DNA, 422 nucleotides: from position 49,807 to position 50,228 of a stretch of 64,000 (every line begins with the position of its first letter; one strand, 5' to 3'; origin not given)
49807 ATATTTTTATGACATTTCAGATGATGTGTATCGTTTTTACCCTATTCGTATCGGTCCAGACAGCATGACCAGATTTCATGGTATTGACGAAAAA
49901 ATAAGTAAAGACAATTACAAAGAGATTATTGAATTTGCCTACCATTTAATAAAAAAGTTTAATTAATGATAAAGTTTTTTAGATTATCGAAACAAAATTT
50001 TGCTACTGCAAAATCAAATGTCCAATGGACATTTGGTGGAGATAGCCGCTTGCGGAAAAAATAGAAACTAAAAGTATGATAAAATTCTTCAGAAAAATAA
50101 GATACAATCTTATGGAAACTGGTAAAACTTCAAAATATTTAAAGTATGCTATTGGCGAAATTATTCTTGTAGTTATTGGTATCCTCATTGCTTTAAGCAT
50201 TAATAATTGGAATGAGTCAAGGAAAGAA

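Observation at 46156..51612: Second locus of the same family (5 copies, 3 stubs) separates apbE from the nqr operon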

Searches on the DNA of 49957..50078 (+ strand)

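Call 76: build_rna_model(alignment_id=A7)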
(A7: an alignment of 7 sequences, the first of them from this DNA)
Model R1 built from alignment A7 (7 sequences, 132 columns); structure: RNAalifold consensus.
model positions 121; base pairs 24; branch points 2; effective number of sequences 1.22; information 0.59 bits per position. Calibrated on 0.2 Mb of random sequence (short: E-values are rough).
structure used (alignment columns):
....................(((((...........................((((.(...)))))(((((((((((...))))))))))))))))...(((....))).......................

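Call 77: search_with_rna_model(model_id=R1, sources=[window, L005, L006, L007, L008, L009, L010, L011, L012, L013, L014, L015, L016, L017, L018, L019, L020, L021, L022, L023, L024, L025, L026, L027, L028, L029, L030, L031, L032, L033, L034, L035, L036, L037, L038, L039, L040, L041, L042, L043, L044, L045, L046, L047, L048, L049, L050, L051, L052, L053, L054, L055, L056, L057, L058, L059, L060, L061, L062, L063, L064, L065, L066, L067, L068, L069, L070, L071, L072, L073, L074, L075, L076, L077, L078, L079, L080, L081, L082, L083, L084, L085, L086, L087, L088, L093, L094, L095, L096, L097, L098, L099, L100, L101, L102], max_evalue=1, show_alignments=0)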
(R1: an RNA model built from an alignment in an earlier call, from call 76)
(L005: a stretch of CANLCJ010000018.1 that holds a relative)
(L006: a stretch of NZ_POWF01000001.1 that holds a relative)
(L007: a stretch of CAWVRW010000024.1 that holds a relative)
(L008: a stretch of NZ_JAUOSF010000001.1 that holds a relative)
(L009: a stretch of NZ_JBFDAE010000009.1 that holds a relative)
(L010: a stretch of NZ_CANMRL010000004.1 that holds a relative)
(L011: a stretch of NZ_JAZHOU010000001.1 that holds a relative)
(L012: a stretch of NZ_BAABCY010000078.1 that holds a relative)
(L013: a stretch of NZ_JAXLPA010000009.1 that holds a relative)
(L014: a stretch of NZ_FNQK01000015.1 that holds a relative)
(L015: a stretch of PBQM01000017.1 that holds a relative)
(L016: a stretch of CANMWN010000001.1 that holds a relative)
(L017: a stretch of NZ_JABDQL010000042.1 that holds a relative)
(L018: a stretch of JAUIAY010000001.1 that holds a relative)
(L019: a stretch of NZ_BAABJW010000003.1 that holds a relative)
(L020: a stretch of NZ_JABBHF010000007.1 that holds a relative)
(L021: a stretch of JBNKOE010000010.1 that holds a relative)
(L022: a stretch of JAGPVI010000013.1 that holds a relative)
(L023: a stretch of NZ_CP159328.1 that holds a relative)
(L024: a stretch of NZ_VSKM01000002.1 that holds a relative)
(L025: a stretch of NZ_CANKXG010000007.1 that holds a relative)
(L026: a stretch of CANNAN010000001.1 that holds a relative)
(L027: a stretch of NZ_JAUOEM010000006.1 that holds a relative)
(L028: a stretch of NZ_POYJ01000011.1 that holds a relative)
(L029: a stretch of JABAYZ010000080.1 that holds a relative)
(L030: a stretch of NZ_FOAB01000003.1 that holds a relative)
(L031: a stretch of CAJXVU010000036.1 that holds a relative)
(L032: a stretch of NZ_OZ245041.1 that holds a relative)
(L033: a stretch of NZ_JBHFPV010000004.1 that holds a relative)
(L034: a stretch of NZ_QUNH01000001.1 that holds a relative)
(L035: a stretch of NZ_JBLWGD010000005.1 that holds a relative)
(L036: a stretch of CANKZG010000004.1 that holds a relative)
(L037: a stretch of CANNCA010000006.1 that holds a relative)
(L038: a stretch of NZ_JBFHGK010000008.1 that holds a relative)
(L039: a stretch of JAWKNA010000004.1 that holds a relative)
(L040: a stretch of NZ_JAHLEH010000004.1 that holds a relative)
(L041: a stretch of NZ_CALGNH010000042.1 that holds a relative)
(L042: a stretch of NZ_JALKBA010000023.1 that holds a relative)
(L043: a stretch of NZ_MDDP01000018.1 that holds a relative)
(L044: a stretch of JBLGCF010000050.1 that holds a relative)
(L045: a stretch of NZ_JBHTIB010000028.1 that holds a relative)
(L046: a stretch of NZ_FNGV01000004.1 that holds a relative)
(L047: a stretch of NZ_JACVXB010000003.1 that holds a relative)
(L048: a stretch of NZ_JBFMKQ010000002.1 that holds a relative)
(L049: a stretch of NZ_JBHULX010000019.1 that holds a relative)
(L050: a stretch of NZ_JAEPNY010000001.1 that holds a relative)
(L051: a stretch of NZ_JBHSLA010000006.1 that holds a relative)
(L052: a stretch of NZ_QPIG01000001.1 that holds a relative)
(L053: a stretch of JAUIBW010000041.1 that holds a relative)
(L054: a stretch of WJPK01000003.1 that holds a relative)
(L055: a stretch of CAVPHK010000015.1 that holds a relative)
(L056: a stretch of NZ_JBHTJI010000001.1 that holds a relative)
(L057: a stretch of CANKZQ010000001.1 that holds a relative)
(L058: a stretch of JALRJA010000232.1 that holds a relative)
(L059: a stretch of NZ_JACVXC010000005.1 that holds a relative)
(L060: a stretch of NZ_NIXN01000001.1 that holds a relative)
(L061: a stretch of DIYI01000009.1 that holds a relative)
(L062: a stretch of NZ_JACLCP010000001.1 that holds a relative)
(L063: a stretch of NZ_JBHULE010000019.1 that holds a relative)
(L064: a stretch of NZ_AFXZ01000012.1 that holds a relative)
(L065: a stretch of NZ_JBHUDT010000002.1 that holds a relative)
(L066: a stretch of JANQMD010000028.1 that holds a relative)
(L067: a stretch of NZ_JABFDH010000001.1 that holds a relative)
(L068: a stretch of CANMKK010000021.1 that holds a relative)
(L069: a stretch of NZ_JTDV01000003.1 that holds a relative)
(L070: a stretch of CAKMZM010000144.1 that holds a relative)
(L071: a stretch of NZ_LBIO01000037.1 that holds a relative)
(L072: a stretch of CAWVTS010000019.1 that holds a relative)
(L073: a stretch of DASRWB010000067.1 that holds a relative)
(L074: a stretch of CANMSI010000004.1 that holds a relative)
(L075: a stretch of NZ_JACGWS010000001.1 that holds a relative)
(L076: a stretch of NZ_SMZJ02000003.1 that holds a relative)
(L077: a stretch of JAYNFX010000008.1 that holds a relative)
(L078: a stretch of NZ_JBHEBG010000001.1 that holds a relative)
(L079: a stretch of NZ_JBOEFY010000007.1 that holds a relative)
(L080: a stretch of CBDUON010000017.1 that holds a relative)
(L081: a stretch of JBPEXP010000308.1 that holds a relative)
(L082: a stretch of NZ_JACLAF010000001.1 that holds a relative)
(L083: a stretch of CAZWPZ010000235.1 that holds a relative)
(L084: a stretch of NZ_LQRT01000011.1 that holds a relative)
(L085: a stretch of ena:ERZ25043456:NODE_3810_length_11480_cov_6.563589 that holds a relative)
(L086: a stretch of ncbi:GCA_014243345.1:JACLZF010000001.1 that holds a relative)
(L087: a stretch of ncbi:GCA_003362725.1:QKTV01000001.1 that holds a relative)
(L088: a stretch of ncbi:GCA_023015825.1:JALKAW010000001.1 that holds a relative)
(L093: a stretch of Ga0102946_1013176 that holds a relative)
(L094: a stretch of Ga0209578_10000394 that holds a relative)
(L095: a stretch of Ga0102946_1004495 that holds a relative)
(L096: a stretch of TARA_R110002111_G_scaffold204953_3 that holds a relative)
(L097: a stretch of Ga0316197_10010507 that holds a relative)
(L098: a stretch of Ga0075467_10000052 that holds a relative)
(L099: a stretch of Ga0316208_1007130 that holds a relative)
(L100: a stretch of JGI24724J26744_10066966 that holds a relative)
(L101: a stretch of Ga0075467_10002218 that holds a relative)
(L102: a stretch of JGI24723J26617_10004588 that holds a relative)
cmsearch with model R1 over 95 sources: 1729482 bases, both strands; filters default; matches with E-value up to 1: 27.
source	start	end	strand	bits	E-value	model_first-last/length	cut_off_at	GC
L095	4529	4649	+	143.1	7e-30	1-121/121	no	0.36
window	49957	50078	+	135.5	4.6e-28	1-121/121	no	0.3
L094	2797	2917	-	131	5.6e-27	1-121/121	no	0.32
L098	412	530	-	130.4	7.7e-27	1-121/121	no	0.32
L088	10326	10446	+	130.4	7.7e-27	1-121/121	no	0.28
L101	454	583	+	130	9.8e-27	1-121/121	no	0.28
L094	3636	3756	-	130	1e-26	1-121/121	no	0.28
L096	795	915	-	128.7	2e-26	1-121/121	no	0.31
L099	5981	6101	+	128.7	2e-26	1-121/121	no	0.31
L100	270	413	-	122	8.1e-25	1-121/121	no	0.36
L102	408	551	-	122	8.1e-25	1-121/121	no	0.36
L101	7662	7791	+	107.6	2.4e-21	1-121/121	no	0.26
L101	2117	2234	+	101.9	5.4e-20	1-121/121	no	0.31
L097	2027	2162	+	89.8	4.3e-17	1-121/121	no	0.35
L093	1746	1902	-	85.4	4.9e-16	1-121/121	no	0.4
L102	2432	2553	-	65.9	2.4e-11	1-121/121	no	0.32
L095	2859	3009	+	35.5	0.00046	1-121/121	no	0.31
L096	1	73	-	33.1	0.0017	1-64/121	3'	0.22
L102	2426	2518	+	25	0.16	1-121/121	no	0.29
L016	12967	13039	-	24.7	0.18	1-121/121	no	0.27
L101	6063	6144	+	24.3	0.22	1-121/121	no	0.29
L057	15052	15133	-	24.2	0.24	1-121/121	no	0.26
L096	3554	3701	-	23.6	0.33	1-121/121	no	0.26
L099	3195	3342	+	23.6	0.33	1-121/121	no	0.26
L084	886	964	-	22.2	0.72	1-121/121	no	0.23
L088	6511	6586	+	21.9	0.87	1-121/121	no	0.26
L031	13042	13123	-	21.8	0.9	1-121/121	no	0.28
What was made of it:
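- S is missing from most arrays (call 77).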

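Call 80: search_with_rna_model(model_id=R1, sources=[window, L088, L093, L094, L095, L096, L097, L098, L100, L101, L102], max_evalue=0.00001, make_alignment=true)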
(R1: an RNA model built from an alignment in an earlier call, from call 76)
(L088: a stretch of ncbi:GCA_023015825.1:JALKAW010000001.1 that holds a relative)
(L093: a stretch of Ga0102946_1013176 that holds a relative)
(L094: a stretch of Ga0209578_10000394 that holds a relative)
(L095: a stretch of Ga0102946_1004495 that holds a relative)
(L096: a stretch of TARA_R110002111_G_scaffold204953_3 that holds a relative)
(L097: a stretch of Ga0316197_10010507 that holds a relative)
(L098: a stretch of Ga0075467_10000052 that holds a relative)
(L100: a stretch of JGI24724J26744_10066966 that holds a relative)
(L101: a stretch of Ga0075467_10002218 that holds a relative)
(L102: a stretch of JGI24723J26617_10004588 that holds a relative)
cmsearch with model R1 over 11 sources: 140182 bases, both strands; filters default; matches with E-value up to 0.00001: 15.
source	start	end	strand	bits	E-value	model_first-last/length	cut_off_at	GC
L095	4529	4649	+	143.1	5.6e-31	1-121/121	no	0.36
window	49957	50078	+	135.5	3.7e-29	1-121/121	no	0.3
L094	2797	2917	-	131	4.5e-28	1-121/121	no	0.32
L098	412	530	-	130.4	6.2e-28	1-121/121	no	0.32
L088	10326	10446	+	130.4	6.2e-28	1-121/121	no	0.28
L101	454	583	+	130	7.9e-28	1-121/121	no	0.28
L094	3636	3756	-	130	8.1e-28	1-121/121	no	0.28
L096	795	915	-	128.7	1.6e-27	1-121/121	no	0.31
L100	270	413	-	122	6.6e-26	1-121/121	no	0.36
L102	408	551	-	122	6.6e-26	1-121/121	no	0.36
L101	7662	7791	+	107.6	1.9e-22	1-121/121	no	0.26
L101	2117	2234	+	101.9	4.3e-21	1-121/121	no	0.31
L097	2027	2162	+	89.8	3.5e-18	1-121/121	no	0.35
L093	1746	1902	-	85.4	4e-17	1-121/121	no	0.4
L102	2432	2553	-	65.9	2e-12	1-121/121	no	0.32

Alignment A9: 15 matches aligned to the model, 218 columns, each read 5' to 3' on its own strand. Consensus structure (alignment columns), stored with it:
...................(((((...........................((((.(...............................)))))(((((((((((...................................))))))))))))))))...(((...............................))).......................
